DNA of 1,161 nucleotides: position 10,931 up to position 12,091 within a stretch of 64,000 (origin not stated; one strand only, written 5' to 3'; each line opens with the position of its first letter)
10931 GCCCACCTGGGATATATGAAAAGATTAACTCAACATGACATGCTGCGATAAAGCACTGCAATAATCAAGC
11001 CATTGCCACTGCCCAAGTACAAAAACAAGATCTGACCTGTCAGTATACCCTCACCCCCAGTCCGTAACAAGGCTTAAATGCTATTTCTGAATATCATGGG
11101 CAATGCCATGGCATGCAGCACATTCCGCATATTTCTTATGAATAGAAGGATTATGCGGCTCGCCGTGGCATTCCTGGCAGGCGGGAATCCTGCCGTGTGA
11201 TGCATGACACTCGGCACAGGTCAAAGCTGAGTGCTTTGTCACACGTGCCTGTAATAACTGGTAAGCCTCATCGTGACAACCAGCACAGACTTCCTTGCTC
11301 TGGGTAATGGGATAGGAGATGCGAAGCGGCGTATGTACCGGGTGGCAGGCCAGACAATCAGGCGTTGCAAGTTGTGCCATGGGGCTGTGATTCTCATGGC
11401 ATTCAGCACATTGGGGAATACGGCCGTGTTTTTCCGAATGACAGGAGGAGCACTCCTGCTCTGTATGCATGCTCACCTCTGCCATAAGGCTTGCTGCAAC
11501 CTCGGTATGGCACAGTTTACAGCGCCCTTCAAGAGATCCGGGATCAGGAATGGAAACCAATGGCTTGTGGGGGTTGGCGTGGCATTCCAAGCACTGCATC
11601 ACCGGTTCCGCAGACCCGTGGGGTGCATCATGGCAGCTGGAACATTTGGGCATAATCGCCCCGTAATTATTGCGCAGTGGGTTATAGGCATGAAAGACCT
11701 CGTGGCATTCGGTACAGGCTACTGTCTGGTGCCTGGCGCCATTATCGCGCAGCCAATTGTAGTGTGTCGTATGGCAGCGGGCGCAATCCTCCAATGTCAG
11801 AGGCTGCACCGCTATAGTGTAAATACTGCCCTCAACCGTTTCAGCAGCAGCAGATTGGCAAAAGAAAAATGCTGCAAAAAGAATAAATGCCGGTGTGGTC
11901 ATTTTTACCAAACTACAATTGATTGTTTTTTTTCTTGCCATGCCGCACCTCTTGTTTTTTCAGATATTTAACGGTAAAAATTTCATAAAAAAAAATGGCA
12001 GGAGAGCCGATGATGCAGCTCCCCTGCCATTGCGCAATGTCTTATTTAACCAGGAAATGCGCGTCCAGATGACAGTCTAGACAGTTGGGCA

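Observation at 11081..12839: Tandem paralogous 12-heme cytochromes built from c7-type triheme modules, directly upstream of the nanowire genes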

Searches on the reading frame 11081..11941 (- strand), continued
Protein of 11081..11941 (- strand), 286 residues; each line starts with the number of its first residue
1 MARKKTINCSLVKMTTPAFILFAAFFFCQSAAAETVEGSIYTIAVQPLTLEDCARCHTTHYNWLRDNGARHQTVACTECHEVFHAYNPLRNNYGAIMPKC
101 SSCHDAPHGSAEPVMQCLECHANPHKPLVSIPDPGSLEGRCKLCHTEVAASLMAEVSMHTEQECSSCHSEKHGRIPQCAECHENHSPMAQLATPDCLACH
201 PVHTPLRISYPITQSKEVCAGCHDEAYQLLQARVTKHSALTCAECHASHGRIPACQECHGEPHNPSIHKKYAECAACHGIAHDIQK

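Call 55: find_encoding_contigs(protein=window:11081-11941:-, flank=3000, max_places=3)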
Protein window:11081-11941:- (286 aa): no gene with exactly this product is on record in the collection.

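Call 56: find_homologous_proteins(query=L058:1980-2753:+, max_evalue=1e-10)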
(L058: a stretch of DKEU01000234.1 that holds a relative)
Query L058:1980-2753:+ (258 aa): 168 proteins with E <= 1e-10 among 561 candidates; the best 120 are listed.
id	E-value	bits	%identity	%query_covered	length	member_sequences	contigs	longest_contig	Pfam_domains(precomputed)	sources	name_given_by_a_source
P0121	2.4e-174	596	100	100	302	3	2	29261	PF14537.12,PF02085.22,PF14522.12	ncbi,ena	-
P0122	7.5e-145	499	84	96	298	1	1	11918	PF14537.12,PF14522.12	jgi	jgi:predicted CXXCH cytochrome family protein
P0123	6.4e-141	487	80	100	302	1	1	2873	PF14537.12,PF02085.22,PF14522.12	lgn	-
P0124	1.3e-140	486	79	100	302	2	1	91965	PF14537.12,PF14522.12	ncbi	ncbi:MAG: cytochrome c3 family protein [Thermodesulfobacteriota bacterium]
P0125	1.6e-129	449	74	97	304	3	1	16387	PF14537.12,PF14522.12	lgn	-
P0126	3.0e-108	379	62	98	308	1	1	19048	PF14537.12,PF14522.12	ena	-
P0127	3.9e-106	372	62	100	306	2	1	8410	PF14537.12,PF14522.12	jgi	jgi:hypothetical protein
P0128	5.4e-104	365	59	100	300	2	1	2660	PF14537.12,PF14522.12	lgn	-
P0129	5.0e-100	352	61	97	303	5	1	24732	PF14537.12,PF14522.12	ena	-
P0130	2.0e-95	337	58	96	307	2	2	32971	PF14537.12,PF14522.12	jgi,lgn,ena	-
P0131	1.1e-94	335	57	100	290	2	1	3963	PF09699.16,PF14537.12,PF02085.22,PF14522.12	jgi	jgi:predicted CXXCH cytochrome family protein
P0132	1.5e-94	334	57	99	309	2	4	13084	PF14537.12,PF02085.22,PF14522.12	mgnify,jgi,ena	mgnify:CR=1 FL=1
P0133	1.7e-94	334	56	98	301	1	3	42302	PF14537.12,PF02085.22,PF14522.12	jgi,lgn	jgi:hypothetical protein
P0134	3.5e-94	333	59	96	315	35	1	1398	PF14537.12,PF14522.12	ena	-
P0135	1.4e-93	331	55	100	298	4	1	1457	PF14537.12,PF14522.12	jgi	-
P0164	4.0e-89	317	53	98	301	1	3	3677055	PF14537.12,PF14522.12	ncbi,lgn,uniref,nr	ncbi:cytochrome C [Desulfovibrio ferrophilus]|uniref:Uncharacterized protein n=1 Tax=Desulfovibrio f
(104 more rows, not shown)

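Call 57: find_encoding_contigs(protein=P0164, flank=10000, max_places=2)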
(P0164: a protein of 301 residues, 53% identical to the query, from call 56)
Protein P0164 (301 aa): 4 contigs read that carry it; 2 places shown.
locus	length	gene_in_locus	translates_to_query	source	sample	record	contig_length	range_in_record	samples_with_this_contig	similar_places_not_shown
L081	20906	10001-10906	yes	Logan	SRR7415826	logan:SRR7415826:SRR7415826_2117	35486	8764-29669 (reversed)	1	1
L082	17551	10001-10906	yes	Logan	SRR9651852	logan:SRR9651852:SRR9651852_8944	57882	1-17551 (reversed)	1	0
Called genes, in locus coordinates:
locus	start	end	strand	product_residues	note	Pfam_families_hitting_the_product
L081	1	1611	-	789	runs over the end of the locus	PF00989:PAS (weak), PF13426:PAS_9 (weak), PF08447:PAS_3, PF00990:GGDEF, PF00563:EAL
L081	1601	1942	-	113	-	PF00085:Thioredoxin (weak)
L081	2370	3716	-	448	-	PF00512:HisKA, PF02518:HATPase_c, PF00072:Response_reg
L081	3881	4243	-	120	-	PF00072:Response_reg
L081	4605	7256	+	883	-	PF09084:NMT1, PF00989:PAS, PF08448:PAS_4, PF13426:PAS_9 (weak), PF08447:PAS_3, PF08448:PAS_4, PF02518:HATPase_c, PF14501:HATPase_c_5 (weak), +2 more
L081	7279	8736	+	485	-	PF00072:Response_reg, PF00158:Sigma54_activat, PF14532:Sigma54_activ_2, PF07728:AAA_5 (weak), PF25601:AAA_lid_14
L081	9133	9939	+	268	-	PF14522:Cytochrome_C7 (faint), PF14537:Cytochrom_c3_2 (faint)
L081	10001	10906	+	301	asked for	PF14522:Cytochrome_C7 (faint), PF14537:Cytochrom_c3_2 (faint)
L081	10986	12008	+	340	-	PF09699:Paired_CXXCH_1 (weak)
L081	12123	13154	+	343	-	PF01436:NHL (faint), PF17170:DUF5128 (weak)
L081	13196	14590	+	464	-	PF02239:Cytochrom_D1 (faint), PF10282:Lactonase (faint), PF25174:Beta-prop_THOC3, PF22494:choice_anch_I (faint), PF01436:NHL (faint), PF21783:YNCE (weak)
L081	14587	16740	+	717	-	-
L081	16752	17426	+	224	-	PF13036:LpoB, PF05643:GNA1162-like (weak)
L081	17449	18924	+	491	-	-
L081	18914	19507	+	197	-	PF05643:GNA1162-like (weak)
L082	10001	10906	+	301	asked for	PF14522:Cytochrome_C7 (faint), PF14537:Cytochrom_c3_2 (faint)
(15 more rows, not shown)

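Call 67: search_solved_structures(query=L042:16771-17514:+, max_evalue=0.1)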
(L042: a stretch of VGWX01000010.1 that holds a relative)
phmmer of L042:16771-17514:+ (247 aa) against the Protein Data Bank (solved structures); distinct sequences matched with E-value up to 0.1: 4.
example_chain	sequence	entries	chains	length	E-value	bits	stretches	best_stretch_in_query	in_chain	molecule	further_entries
7tfs_A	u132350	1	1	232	8.1e-23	84.3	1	26-239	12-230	Cytochrome c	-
9yuq_N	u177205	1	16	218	4.7e-16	62.1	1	32-240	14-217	Putative multiheme cytochrome c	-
7ocm_A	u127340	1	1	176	0.074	15.6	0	191-221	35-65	Hepatocyte growth factor alpha chain,Hepatocyte growth factor alpha chain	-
7ocl_A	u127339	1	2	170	0.074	15.6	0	191-221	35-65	Hepatocyte growth factor alpha chain,Hepatocyte growth factor alpha chain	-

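Call 68: search_solved_structures(query=L042:17533-18636:+, max_evalue=0.1)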
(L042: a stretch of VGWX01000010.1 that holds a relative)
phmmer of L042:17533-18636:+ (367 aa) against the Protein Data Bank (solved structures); distinct sequences matched with E-value up to 0.1: 1.
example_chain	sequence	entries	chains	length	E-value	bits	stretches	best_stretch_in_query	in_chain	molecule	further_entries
6r2q_A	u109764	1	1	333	0.00074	22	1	199-307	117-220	Cystathionine beta-synthase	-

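Call 75: find_homologous_proteins(query=P0107, max_evalue=1e-8)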
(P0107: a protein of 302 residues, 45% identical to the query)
Query P0107 (302 aa): 502 proteins with E <= 1e-8 among 1030 candidates; the best 120 are listed.
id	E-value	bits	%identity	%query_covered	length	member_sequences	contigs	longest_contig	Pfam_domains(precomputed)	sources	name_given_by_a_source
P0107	3.3e-214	728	100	100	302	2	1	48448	PF14537.12,PF02085.22,PF14522.12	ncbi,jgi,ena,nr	ncbi:MAG: cytochrome C [Desulfuromonas sp.]|nr:MAG: cytochrome C [Desulfuromonas sp.]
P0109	1.6e-158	545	74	99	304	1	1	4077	PF14537.12,PF02085.22,PF14522.12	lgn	-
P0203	2.0e-107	377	60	83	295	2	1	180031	PF09699.16,PF14537.12,PF14522.12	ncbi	-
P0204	2.5e-106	373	55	95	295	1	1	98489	PF14537.12,PF02085.22,PF14522.12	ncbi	-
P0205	2.9e-106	373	55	97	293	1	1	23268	PF09699.16,PF14537.12,PF14522.12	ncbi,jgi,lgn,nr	ncbi:MAG: cytochrome C [Deltaproteobacteria bacterium]|nr:cytochrome C [Deltaproteobacteria bacteriu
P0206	1.6e-105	371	61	81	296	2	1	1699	PF09699.16,PF14537.12,PF14522.12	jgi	-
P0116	3.0e-105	370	62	81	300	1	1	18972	PF14537.12,PF02085.22,PF14522.12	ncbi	-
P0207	4.0e-104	366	54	96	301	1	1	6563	PF09699.16,PF14537.12,PF02085.22,PF14522.12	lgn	-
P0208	1.8e-103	364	54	98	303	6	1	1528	PF14537.12,PF02085.22,PF14522.12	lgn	-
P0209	2.5e-103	364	55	94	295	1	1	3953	PF09699.16,PF14537.12,PF14522.12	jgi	jgi:hypothetical protein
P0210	3.3e-103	363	54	94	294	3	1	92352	PF14537.12,PF14522.12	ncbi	-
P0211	7.4e-103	362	54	93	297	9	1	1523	PF09699.16,PF14537.12,PF14522.12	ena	-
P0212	8.0e-102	359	57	84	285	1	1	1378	PF14537.12,PF02085.22,PF14522.12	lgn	-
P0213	4.4e-101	356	59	83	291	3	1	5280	PF14537.12,PF14522.12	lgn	-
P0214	4.7e-101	356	53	97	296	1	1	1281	PF14537.12,PF14522.12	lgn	-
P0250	9.2e-91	322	48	93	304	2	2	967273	PF14537.12,PF14522.12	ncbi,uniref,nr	ncbi:hypothetical protein GFER_11310 [Geoalkalibacter ferrihydriticus DSM 17813]|uniref:Uncharacteri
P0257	6.8e-90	319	52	87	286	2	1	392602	PF14537.12,PF02085.22,PF14522.12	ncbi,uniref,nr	ncbi:cytochrome C [Geomesophilobacter sediminis]|uniref:Cytochrome C n=1 Tax=Geomesophilobacter sedi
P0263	9.6e-89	316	54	76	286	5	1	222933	PF14537.12,PF02085.22,PF14522.12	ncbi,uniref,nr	ncbi:cytochrome c [Geomonas silvestris]|uniref:Cytochrome c n=1 Tax=Geomonas silvestris TaxID=274018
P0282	7.9e-86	306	47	93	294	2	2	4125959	PF14537.12,PF02085.22,PF14522.12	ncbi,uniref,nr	ncbi:cytochrome C [Geoalkalibacter halelectricus]|uniref:Cytochrome C n=1 Tax=Geoalkalibacter halele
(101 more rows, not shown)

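Call 76: find_encoding_contigs(protein=P0250, flank=10000, max_places=1)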
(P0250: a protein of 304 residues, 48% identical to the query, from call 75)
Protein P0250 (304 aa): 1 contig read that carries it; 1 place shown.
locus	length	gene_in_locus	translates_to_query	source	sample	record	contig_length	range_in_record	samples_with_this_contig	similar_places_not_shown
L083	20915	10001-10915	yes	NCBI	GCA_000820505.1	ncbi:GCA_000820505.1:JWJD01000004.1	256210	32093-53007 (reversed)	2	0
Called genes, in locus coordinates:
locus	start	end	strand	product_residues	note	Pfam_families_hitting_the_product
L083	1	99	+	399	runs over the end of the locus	PF07690:MFS_1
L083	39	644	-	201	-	PF12118:SprA-related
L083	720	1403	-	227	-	PF12801:Fer4_5 (weak), PF13534:Fer4_17 (faint), PF13237:Fer4_10 (weak), PF12838:Fer4_7 (weak), PF13187:Fer4_9 (weak)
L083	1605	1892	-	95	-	PF14522:Cytochrome_C7 (weak)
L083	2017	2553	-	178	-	PF07690:MFS_1 (weak)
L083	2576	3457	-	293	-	PF17203:sCache_3_2 (faint)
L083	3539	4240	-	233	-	PF01292:Ni_hydr_CYTB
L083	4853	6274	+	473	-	PF00072:Response_reg, PF00158:Sigma54_activat, PF14532:Sigma54_activ_2, PF00004:AAA (faint), PF07724:AAA_2 (weak), PF07728:AAA_5, PF25601:AAA_lid_14, PF02954:HTH_8 (weak)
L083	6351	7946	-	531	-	PF00672:HAMP, PF00512:HisKA, PF02518:HATPase_c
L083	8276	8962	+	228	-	PF01346:FKBP_N, PF00254:FKBP_C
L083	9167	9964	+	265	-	PF14522:Cytochrome_C7 (faint), PF14537:Cytochrom_c3_2 (faint)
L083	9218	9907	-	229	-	-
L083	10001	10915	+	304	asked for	PF14522:Cytochrome_C7 (faint), PF14537:Cytochrom_c3_2 (faint)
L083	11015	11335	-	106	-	PF00034:Cytochrom_C, PF13442:Cytochrome_CBB3 (weak)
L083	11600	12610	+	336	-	PF18152:DAHP_snth_FXD, PF00793:DAHP_synth_1, PF03102:NeuB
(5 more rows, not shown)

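Call 77: find_encoding_contigs(protein=P0263, flank=10000, max_places=1)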
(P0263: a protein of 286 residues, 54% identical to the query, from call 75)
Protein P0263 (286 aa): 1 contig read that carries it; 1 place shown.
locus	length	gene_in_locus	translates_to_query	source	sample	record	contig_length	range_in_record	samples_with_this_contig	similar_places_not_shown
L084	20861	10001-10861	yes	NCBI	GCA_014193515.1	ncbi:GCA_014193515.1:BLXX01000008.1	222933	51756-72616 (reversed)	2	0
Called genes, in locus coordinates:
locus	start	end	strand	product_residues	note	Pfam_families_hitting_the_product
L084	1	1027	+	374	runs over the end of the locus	PF08486:SpoIID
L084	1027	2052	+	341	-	PF02547:Queuosine_synth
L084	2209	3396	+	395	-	PF01702:TGT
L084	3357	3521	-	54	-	-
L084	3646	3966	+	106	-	PF02699:YajC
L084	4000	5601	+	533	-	PF07549:Sec_GG (weak), PF21760:SecD_1st, PF22599:SecDF_P1_head, PF02355:SecD_SecF_C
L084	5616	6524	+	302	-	PF07549:Sec_GG (weak), PF02355:SecD_SecF_C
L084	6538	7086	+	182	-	PF24575:TPR_Slam (faint), PF12895:ANAPC3 (faint), PF23914:TPR_CcmH_CycH, PF00515:TPR_1 (weak), PF07719:TPR_2 (weak), PF13414:TPR_11 (weak), PF13431:TPR_17 (weak), PF13414:TPR_11 (weak), +8 more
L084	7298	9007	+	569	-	PF01368:DHH, PF02272:DHHA1, PF17768:RecJ_OB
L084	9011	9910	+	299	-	PF01545:Cation_efflux, PF16916:ZT_dimer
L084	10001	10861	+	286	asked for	PF02085:Cytochrom_CIII (faint), PF14522:Cytochrome_C7 (faint), PF14537:Cytochrom_c3_2 (faint)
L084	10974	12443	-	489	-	PF01943:Polysacc_synt, PF13440:Polysacc_synt_3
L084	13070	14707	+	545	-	PF00144:Beta-lactamase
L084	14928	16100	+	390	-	PF06202:GDE_C (faint), PF12899:Glyco_hydro_100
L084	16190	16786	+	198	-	PF04011:LemA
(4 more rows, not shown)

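Call 83: find_encoding_contigs(protein=P0282, flank=10000, max_places=1)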
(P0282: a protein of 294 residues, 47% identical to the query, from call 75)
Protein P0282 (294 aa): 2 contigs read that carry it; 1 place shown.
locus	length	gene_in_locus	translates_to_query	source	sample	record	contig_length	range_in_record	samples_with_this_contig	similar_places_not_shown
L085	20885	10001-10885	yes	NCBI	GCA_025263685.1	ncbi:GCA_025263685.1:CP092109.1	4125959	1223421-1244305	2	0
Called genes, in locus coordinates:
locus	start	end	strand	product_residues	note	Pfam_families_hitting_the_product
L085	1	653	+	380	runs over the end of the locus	PF07690:MFS_1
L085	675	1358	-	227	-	PF12801:Fer4_5, PF13534:Fer4_17 (faint), PF12838:Fer4_7 (weak), PF13187:Fer4_9 (weak)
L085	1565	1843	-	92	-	PF02085:Cytochrom_CIII (weak), PF14522:Cytochrome_C7 (weak)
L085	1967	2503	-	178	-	PF07690:MFS_1 (weak)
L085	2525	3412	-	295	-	PF17203:sCache_3_2 (weak), PF00672:HAMP (faint)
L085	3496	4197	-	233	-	PF01292:Ni_hydr_CYTB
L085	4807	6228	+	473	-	PF00072:Response_reg, PF00158:Sigma54_activat, PF14532:Sigma54_activ_2, PF00004:AAA (weak), PF07724:AAA_2 (weak), PF07728:AAA_5, PF25601:AAA_lid_14, PF02954:HTH_8 (weak)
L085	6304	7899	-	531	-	PF00672:HAMP, PF00512:HisKA, PF02518:HATPase_c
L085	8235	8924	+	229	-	PF01346:FKBP_N, PF00254:FKBP_C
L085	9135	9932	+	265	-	PF14522:Cytochrome_C7 (faint), PF14537:Cytochrom_c3_2 (faint)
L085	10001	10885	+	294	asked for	PF02085:Cytochrom_CIII (faint), PF14522:Cytochrome_C7 (faint), PF14537:Cytochrom_c3_2 (faint)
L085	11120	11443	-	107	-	PF13442:Cytochrome_CBB3 (weak), PF00034:Cytochrom_C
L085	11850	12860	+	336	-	PF18152:DAHP_snth_FXD, PF00793:DAHP_synth_1, PF03102:NeuB (weak)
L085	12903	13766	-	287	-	PF00149:Metallophos, PF12850:Metallophos_2 (weak)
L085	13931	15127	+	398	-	PF00753:Lactamase_B, PF19583:ODP, PF12706:Lactamase_B_2 (weak), PF00258:Flavodoxin_1, PF03358:FMN_red (weak)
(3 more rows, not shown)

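Call 84: find_encoding_contigs(protein=P0257, flank=10000, max_places=1)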
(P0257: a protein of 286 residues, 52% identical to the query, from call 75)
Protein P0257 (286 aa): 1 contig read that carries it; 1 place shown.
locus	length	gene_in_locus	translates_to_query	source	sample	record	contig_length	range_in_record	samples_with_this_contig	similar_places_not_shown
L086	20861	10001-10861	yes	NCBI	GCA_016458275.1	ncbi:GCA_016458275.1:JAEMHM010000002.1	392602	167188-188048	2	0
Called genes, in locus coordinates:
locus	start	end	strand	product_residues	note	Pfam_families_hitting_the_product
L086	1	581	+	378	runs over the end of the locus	PF01702:TGT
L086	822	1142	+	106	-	PF02699:YajC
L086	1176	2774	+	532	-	PF21760:SecD_1st, PF22599:SecDF_P1_head, PF03176:MMPL (faint), PF02355:SecD_SecF_C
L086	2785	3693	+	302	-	PF02355:SecD_SecF_C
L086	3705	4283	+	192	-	PF14559:TPR_19 (faint), PF13424:TPR_12 (weak), PF00515:TPR_1 (weak), PF07719:TPR_2 (weak), PF13432:TPR_16 (weak), PF13431:TPR_17 (weak), PF13414:TPR_11 (weak), PF21033:RMD1-3 (weak), +6 more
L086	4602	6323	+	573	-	PF01368:DHH, PF02272:DHHA1, PF17768:RecJ_OB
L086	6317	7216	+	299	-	PF01545:Cation_efflux, PF16916:ZT_dimer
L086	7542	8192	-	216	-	PF00041:fn3 (faint)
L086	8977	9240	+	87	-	PF23139:OB_YrrC (weak)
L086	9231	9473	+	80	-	-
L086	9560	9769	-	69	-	-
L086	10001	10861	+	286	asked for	PF02085:Cytochrom_CIII (faint), PF14522:Cytochrome_C7 (faint), PF14537:Cytochrom_c3_2 (faint)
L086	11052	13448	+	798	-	PF00270:DEAD, PF04851:ResIII (weak), PF06733:DEAD_2, PF13307:Helicase_C_2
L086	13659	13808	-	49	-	-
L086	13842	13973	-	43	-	-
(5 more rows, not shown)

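Call 87: search_protein_families(library=pfam, proteins=[L002:10967-12802:-, L005:11644-14067:-, L005:14406-15020:-, L042:13735-15681:+, L061:11226-13457:-], max_evalue=0.001)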
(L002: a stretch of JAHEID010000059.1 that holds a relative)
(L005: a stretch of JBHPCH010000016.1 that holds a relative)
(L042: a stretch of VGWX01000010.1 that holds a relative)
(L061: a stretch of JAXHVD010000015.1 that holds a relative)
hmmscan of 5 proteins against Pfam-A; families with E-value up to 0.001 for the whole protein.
L002:10967-12802:- (611 aa): 3 families
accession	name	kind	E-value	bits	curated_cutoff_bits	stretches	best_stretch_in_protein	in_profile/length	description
PF22113.1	Mtrc-MtrF_II-IV_dom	-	1.6e-05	24.9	30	0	93-201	81-164/176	Outer membrane cytochrome MtrC/MtrF-like, domains II/IV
PF13435.11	Cytochrome_C554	-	0.00024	22.4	20.8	0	96-200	2-83/84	Cytochrome c554 and c-prime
PF14537.11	Cytochrom_c3_2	-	0.00065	20.6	25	0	146-202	22-66/79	Cytochrome c3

L005:11644-14067:- (807 aa): 5 families
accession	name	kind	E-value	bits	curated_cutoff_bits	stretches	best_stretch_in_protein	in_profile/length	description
PF00072.30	Response_reg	-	8.8e-24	84.3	30.2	1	690-801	1-110/111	Response regulator receiver domain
PF02518.31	HATPase_c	-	9.2e-24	84.5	26.4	1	549-668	3-109/111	Histidine kinase-, DNA gyrase B-, and HSP90-like ATPase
PF00512.31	HisKA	-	1.7e-09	38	26.9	1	441-505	2-65/66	His Kinase A (phospho-acceptor) domain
PF00672.30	HAMP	-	3.1e-08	34.3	25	1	194-243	2-51/53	HAMP domain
PF13185.12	GAF_2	-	0.00067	20.3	28.6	0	281-409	12-135/136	GAF domain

L005:14406-15020:- (204 aa): 2 families
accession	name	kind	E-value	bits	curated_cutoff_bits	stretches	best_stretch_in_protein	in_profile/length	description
PF12974.12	Phosphonate-bd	-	4.9e-33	114.9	27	1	42-203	4-165/242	ABC transporter, phosphonate, periplasmic substrate-binding protein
PF09084.16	NMT1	-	0.00023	21.5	20.5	1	125-199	76-145/216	NMT1/THI5 like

L042:13735-15681:+ (648 aa): 0 families

L061:11226-13457:- (743 aa): 2 families
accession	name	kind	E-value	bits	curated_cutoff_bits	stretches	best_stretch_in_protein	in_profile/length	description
PF01578.25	Cytochrom_C_asm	-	2.8e-31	109.2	29.9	1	89-289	1-206/212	Cytochrome C assembly protein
PF16327.10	CcmF_C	-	2e-27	96.7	28.7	1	311-582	2-282/323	Cytochrome c-type biogenesis protein CcmF C-terminal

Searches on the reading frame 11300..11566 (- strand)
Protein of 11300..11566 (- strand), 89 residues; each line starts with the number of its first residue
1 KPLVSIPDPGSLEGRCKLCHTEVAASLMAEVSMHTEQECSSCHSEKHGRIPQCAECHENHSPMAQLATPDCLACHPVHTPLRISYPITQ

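Call 82: predict_structure(alignment_id=A5)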
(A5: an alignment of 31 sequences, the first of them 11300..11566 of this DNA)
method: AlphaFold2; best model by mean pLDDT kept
length: 89 residues; sequences in the alignment: 31
mean_pLDDT: 54.4   pTM: 0.38
mean pLDDT of the five models: 54.4, 49.9, 47.7, 44.9, 44.2
residues with pLDDT >= 90: 0; 70-90: 6; 50-70: 48; < 50: 35
segments of 3 or more residues with pLDDT < 50: 1-4, 52-82
pLDDT, mean of each block of 10 residues (from residue 1): 54 69 65 59 56 46 44 43 53
secondary structure, 60 per line:
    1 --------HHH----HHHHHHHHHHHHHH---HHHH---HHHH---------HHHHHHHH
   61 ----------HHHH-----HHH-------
elements in order: H16-29 H33-36 H40-43 H53-60 H71-74
